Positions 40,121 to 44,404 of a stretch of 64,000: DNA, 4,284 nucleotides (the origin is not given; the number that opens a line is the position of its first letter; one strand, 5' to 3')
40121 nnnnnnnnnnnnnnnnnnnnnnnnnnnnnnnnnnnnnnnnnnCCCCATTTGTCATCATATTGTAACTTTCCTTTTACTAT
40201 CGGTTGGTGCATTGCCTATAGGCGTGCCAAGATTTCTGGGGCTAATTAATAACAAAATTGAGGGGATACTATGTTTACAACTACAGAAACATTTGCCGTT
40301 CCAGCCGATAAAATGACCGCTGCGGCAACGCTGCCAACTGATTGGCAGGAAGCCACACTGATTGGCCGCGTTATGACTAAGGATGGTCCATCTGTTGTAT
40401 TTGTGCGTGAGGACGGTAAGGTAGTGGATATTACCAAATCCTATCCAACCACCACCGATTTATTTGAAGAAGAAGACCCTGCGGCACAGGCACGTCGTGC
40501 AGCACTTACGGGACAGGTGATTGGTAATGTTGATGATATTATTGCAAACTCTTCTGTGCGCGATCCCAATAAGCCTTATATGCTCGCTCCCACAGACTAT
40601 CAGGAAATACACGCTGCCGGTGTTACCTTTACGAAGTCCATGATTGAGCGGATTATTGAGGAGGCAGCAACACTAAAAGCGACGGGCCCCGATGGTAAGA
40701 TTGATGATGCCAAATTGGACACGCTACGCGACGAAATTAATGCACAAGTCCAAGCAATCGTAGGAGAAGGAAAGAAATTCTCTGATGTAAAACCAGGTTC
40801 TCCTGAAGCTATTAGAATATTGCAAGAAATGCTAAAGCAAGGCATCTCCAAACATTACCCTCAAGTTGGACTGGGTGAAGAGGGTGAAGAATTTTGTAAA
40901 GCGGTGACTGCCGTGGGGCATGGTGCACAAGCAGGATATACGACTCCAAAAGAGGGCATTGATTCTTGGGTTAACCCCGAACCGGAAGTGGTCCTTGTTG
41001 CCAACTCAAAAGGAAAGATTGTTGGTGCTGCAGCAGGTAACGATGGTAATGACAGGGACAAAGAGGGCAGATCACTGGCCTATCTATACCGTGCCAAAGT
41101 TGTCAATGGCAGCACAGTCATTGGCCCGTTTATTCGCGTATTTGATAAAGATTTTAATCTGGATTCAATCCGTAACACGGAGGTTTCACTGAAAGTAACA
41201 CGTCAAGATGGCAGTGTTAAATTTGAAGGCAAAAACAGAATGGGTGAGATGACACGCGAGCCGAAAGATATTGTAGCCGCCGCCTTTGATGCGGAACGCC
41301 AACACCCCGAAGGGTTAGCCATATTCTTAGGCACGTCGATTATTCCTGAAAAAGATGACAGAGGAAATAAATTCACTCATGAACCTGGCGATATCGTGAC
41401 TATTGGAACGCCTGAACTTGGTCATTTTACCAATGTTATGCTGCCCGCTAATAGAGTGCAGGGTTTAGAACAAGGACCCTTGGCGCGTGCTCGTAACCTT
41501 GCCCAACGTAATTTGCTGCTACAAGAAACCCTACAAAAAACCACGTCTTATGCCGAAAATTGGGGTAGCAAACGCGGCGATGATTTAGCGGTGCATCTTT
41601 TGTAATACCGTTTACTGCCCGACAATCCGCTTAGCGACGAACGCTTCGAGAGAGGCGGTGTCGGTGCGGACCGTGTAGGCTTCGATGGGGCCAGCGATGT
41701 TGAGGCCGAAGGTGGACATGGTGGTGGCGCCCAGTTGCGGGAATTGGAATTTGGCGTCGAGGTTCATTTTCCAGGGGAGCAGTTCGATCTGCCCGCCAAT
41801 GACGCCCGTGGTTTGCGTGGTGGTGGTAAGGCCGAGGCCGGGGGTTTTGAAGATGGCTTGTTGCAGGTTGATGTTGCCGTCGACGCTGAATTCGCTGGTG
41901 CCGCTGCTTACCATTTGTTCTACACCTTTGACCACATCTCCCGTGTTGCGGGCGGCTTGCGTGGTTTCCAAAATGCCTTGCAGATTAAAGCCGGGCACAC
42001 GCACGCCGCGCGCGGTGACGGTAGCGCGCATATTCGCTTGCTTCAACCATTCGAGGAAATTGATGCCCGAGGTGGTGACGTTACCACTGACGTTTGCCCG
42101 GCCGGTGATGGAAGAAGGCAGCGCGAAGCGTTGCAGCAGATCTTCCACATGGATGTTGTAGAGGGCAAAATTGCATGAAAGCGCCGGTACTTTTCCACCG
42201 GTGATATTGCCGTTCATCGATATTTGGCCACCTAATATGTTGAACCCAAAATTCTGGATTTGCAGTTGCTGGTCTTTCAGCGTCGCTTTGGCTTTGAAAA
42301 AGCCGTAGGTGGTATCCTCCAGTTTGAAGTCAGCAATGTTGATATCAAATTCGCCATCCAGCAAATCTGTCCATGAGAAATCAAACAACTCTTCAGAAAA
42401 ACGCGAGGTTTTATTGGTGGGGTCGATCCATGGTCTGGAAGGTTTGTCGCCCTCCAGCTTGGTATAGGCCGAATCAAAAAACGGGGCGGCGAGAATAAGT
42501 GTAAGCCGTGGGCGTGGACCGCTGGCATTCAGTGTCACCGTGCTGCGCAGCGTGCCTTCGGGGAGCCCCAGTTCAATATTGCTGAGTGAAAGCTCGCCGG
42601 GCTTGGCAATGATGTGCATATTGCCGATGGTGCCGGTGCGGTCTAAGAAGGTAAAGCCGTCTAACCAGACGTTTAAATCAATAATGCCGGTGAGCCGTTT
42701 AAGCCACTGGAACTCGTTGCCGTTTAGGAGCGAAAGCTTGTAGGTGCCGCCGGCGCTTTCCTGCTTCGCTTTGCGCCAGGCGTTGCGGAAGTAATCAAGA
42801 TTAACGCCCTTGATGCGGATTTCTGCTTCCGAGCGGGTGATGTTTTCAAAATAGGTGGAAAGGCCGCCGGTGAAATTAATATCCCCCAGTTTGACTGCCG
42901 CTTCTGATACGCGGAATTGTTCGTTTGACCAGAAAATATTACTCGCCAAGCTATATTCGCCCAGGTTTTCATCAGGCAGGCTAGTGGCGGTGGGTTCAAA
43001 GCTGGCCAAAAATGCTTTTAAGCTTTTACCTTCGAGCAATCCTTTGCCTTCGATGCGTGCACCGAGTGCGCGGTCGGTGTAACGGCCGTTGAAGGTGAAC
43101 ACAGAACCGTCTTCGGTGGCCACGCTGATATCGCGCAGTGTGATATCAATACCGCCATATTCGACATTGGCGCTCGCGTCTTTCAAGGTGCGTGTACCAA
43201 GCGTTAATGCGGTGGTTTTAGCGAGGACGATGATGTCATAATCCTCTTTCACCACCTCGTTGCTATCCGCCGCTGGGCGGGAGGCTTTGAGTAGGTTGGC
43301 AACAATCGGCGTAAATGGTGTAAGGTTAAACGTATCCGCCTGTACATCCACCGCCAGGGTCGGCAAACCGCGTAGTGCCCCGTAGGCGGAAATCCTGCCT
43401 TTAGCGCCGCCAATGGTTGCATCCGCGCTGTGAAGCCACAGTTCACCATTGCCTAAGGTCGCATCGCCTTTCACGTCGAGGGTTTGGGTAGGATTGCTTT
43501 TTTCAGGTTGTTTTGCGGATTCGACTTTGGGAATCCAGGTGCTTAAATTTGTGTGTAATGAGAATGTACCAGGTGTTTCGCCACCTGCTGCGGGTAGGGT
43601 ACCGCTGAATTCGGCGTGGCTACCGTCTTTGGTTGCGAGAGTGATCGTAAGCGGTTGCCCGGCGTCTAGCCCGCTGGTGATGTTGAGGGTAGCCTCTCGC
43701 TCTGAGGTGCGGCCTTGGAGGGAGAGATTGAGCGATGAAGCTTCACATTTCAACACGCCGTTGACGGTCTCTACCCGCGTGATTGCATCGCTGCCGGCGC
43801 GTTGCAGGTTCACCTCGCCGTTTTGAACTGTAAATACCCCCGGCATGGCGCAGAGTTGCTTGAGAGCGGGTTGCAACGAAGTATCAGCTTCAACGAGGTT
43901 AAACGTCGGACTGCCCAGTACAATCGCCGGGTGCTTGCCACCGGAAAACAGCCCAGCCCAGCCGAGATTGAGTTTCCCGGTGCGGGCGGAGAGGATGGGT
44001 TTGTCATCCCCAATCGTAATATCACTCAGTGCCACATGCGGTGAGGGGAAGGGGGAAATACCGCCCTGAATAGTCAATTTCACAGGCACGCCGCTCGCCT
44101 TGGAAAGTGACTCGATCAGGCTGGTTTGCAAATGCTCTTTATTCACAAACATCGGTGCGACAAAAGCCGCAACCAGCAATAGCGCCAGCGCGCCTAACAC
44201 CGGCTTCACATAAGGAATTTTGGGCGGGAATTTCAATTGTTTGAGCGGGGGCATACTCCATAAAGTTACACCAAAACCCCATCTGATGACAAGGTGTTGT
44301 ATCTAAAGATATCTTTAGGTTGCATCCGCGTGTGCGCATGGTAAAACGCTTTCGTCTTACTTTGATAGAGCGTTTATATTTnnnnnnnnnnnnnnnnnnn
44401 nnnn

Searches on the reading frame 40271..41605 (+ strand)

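Call 17: search_protein_families(library=pfam, proteins=[window:40271-41605:+], max_evalue=0.000001)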
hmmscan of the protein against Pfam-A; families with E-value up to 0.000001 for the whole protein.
window:40271-41605:+ (444 aa): 0 families

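Call 68: search_protein_families(library=pfam, proteins=[window:40271-41605:+], max_evalue=0.1)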
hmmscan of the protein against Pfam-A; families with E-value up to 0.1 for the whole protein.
window:40271-41605:+ (444 aa): 1 family
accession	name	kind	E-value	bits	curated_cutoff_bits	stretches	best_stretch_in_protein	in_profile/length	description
PF01557.24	FAA_hydrolase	-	0.00047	20.3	23.9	1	248-388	82-211/214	Fumarylacetoacetate (FAA) hydrolase C-terminal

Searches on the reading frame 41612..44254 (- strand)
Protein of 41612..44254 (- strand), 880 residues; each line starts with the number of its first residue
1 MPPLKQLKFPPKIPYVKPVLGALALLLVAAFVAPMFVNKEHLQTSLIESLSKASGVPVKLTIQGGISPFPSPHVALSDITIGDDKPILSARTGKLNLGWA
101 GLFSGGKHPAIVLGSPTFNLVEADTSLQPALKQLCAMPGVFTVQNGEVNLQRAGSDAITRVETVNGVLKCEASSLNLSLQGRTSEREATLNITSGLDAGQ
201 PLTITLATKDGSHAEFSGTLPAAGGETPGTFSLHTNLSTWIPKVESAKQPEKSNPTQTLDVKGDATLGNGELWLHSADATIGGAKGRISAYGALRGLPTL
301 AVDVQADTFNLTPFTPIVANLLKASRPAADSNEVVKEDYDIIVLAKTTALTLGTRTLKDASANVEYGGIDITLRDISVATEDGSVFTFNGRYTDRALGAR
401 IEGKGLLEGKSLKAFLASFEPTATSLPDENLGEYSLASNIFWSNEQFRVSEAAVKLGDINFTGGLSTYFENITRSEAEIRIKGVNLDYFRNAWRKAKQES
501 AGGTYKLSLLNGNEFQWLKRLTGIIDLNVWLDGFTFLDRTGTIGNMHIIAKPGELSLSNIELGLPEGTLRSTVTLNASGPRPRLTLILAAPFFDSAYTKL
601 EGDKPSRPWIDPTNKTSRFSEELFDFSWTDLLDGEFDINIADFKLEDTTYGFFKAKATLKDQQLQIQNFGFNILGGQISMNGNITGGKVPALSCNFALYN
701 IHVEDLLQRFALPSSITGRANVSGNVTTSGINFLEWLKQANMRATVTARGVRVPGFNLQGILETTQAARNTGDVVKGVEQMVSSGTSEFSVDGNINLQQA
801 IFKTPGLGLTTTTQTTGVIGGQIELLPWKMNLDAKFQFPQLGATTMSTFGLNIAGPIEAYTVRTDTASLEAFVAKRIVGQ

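Call 17: search_protein_families(library=pfam, proteins=[window:41612-44254:-], max_evalue=0.000001)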
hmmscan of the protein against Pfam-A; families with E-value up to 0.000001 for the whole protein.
window:41612-44254:- (880 aa): 2 families
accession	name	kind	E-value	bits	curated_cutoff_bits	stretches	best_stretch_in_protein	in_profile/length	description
PF05170.20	AsmA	-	5e-16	59.1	29.8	1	632-775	439-577/607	AsmA family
PF13116.12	YhdP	-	5.8e-08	31.6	46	0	22-159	14-160/1224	YhdP protein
